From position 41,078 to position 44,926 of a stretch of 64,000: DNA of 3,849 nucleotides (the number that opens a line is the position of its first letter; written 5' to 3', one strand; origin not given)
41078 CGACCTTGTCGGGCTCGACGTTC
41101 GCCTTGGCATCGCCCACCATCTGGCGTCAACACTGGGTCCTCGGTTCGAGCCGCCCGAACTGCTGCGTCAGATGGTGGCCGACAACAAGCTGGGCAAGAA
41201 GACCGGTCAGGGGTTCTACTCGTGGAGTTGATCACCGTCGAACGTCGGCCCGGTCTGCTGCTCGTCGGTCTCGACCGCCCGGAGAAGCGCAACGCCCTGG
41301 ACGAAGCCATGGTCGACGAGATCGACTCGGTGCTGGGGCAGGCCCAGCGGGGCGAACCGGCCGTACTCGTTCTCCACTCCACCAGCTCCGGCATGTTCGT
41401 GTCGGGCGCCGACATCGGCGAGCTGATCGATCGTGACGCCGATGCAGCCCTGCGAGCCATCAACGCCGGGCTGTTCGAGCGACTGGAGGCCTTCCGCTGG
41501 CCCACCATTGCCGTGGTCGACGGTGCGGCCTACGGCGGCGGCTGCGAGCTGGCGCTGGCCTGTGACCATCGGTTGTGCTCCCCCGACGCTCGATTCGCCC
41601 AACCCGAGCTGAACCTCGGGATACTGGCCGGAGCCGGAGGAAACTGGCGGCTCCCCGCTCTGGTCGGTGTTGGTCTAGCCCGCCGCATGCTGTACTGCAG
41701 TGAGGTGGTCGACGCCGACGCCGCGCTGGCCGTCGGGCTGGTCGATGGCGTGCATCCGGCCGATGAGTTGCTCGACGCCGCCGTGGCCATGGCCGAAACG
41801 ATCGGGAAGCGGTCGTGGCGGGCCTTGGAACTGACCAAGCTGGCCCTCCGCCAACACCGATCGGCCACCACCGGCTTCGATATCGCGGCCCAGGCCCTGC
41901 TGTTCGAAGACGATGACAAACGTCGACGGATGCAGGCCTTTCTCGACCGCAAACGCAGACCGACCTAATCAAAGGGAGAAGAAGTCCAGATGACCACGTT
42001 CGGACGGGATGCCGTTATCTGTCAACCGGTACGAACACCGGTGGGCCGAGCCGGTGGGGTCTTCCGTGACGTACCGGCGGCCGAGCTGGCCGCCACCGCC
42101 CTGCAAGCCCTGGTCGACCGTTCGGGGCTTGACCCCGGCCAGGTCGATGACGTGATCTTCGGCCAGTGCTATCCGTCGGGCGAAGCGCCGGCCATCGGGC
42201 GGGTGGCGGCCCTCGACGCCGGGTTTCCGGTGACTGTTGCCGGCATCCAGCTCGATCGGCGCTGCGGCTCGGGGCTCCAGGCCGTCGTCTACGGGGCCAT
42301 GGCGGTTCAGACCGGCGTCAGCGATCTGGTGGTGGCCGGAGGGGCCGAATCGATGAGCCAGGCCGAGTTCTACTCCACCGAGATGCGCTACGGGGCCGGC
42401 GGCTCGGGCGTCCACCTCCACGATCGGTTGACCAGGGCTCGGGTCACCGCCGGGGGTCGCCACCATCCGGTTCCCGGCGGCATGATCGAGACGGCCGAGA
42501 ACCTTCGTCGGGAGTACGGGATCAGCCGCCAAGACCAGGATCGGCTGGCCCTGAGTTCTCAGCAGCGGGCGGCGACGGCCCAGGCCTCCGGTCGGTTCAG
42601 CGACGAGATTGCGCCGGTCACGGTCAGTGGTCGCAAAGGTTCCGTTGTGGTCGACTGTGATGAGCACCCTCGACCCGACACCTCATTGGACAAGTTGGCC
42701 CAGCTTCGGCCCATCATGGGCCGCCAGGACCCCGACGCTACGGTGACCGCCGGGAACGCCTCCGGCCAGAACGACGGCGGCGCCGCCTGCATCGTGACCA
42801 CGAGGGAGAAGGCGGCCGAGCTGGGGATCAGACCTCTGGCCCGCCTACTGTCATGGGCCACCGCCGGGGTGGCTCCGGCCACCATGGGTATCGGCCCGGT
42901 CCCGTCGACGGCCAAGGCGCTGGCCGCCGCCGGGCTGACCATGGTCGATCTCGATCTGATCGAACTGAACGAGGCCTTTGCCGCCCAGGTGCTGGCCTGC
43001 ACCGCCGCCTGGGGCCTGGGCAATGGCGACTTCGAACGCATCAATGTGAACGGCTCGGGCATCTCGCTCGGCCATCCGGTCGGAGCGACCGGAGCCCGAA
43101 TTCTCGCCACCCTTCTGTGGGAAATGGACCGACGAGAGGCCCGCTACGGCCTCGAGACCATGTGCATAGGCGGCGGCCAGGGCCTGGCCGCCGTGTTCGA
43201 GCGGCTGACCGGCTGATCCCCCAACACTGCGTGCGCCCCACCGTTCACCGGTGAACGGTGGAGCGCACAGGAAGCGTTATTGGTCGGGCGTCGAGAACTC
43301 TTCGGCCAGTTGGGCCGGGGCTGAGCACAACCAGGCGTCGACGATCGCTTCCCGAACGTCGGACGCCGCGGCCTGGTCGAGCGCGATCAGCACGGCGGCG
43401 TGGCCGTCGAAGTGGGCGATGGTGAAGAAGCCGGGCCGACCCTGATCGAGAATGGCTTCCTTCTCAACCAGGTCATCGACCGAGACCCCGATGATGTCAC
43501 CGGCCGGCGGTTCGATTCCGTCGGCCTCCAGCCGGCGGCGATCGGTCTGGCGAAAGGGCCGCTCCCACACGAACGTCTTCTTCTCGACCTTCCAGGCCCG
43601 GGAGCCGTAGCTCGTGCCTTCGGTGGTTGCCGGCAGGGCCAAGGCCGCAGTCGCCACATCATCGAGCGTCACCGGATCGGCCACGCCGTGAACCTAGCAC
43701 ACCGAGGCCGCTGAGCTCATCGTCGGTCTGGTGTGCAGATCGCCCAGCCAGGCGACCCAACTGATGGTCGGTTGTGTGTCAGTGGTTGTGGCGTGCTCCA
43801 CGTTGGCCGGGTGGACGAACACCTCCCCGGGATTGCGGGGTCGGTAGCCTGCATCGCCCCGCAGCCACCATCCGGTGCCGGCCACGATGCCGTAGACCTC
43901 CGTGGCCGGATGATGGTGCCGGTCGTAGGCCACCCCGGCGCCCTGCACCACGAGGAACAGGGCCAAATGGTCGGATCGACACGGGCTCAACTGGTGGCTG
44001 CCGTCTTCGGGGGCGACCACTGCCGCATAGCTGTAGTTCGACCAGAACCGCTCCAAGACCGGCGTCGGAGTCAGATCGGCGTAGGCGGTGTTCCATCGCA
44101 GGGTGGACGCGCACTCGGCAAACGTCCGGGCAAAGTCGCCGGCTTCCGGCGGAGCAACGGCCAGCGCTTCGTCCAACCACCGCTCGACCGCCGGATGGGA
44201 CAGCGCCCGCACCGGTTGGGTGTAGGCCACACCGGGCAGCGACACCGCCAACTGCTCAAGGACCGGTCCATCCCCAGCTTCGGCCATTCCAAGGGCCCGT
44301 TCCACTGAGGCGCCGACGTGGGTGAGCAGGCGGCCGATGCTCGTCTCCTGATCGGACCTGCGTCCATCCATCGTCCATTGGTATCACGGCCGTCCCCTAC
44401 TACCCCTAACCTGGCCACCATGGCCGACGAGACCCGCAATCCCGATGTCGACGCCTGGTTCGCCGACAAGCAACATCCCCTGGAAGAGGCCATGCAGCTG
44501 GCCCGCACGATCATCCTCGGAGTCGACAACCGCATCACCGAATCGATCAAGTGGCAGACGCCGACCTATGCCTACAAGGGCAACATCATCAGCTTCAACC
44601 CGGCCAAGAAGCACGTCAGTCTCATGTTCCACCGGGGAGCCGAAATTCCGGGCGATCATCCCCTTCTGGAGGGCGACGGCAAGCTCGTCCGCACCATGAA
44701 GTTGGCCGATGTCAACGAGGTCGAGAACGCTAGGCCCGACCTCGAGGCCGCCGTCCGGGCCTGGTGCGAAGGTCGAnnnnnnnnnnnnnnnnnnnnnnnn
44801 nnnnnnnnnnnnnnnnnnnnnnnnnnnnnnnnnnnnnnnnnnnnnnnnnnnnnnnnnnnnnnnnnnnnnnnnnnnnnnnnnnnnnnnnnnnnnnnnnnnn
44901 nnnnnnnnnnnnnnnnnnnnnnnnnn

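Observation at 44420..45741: Atypical diadenylate-cyclase-domain protein with an unknown (possibly degenerate DAC-like) N-terminal half, coupled to a DUF1801 gene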

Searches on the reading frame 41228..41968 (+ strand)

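Call 49: search_protein_families(library=pfam, proteins=[window:41228-41968:+], max_evalue=0.001)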
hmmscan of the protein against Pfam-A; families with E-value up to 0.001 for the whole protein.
window:41228-41968:+ (246 aa): 2 families
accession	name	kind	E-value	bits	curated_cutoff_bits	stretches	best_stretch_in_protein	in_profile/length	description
PF00378.25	ECH_1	-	2.2e-45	155.4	27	1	8-242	4-244/251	Enoyl-CoA hydratase/isomerase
PF16113.10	ECH_2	-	1.5e-22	81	27.2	1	13-194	4-190/335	Enoyl-CoA hydratase/isomerase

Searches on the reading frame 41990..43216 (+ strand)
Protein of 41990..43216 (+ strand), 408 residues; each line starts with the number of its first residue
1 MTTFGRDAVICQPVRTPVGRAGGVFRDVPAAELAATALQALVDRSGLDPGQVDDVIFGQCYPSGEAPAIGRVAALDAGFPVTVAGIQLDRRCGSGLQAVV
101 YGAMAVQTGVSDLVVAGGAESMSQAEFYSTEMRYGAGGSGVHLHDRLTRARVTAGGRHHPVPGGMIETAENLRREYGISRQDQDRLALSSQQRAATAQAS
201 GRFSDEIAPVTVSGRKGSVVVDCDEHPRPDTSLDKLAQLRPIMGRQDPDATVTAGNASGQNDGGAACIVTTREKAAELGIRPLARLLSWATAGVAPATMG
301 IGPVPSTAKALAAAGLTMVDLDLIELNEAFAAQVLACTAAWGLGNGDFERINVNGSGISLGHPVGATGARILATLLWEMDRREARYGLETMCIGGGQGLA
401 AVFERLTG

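Call 49: search_protein_families(library=pfam, proteins=[window:41990-43216:+], max_evalue=0.001)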
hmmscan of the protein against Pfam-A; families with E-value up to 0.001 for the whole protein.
window:41990-43216:+ (408 aa): 2 families
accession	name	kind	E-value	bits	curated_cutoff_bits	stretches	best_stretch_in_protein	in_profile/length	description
PF00108.29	Thiolase_N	-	4.5e-68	229.9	26.4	1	9-272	2-259/260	Thiolase, N-terminal domain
PF02803.24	Thiolase_C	-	2.3e-43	147.2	27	1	281-405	2-123/123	Thiolase, C-terminal domain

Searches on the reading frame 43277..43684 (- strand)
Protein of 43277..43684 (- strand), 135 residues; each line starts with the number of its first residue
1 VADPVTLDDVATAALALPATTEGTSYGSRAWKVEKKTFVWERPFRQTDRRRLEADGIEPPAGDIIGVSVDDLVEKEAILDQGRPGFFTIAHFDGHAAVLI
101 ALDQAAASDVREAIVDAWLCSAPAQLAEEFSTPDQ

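Call 4: search_protein_families(library=pfam, proteins=[window:43277-43684:-], max_evalue=1)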
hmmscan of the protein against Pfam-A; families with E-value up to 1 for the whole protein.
window:43277-43684:- (135 aa): 1 family
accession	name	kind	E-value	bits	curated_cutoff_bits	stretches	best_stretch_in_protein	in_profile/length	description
PF04237.18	YjbR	-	9.7e-08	33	30.1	1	15-118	1-86/88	YjbR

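Call 64: search_protein_families(library=padloc, proteins=[window:43277-43684:-], max_evalue=0.01)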
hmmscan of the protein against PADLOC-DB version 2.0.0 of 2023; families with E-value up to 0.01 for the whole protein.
window:43277-43684:- (135 aa): 0 families

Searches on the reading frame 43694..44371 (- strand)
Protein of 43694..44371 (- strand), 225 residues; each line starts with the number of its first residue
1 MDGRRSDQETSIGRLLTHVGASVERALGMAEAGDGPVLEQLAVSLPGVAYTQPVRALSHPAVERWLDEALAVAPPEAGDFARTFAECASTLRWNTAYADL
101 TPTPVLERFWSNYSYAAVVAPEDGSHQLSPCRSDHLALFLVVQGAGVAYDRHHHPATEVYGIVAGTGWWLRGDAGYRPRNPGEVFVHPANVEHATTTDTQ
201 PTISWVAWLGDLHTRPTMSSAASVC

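Call 4: search_protein_families(library=pfam, proteins=[window:43694-44371:-], max_evalue=1)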
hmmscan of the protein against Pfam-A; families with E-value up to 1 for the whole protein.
window:43694-44371:- (225 aa): 3 families
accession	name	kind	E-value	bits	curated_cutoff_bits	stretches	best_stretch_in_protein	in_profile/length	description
PF16867.11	DMSP_lyase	-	3.1e-18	66.5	27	1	61-203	28-161/162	Dimethlysulfonioproprionate lyase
PF02311.25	AraC_binding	-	0.00038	20.6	21.1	1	145-200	12-66/135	AraC-like ligand binding domain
PF07883.17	Cupin_2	-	0.0043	17.2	27.2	1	145-200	8-61/70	Cupin domain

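Call 64: search_protein_families(library=padloc, proteins=[window:43694-44371:-], max_evalue=0.01)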
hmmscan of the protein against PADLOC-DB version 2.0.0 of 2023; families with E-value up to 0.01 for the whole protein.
window:43694-44371:- (225 aa): 0 families

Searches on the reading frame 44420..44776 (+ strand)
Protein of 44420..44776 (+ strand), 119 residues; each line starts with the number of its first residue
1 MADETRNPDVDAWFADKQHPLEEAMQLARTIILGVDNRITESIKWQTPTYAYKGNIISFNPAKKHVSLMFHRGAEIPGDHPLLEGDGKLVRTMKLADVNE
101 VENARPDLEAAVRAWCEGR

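Call 4: search_protein_families(library=pfam, proteins=[window:44420-44776:+], max_evalue=1)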
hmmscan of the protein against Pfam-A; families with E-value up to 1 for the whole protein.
window:44420-44776:+ (119 aa): 2 families
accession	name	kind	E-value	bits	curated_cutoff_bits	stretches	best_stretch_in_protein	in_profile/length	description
PF08818.16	DUF1801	-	3.7e-14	53.3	27.2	1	23-115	3-84/85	Domain of unknown function (DU1801)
PF18899.5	DUF5655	-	0.0027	18.2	24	1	11-81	2-73/109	Domain of unknown function (DUF5655)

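Call 5: search_protein_families(library=ncbifam, proteins=[window:44420-44776:+], max_evalue=1)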
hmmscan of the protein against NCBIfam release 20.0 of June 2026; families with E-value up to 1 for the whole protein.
window:44420-44776:+ (119 aa): 0 families

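Call 64: search_protein_families(library=padloc, proteins=[window:44420-44776:+], max_evalue=0.01)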
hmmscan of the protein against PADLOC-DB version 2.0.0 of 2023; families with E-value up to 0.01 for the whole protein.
window:44420-44776:+ (119 aa): 0 families
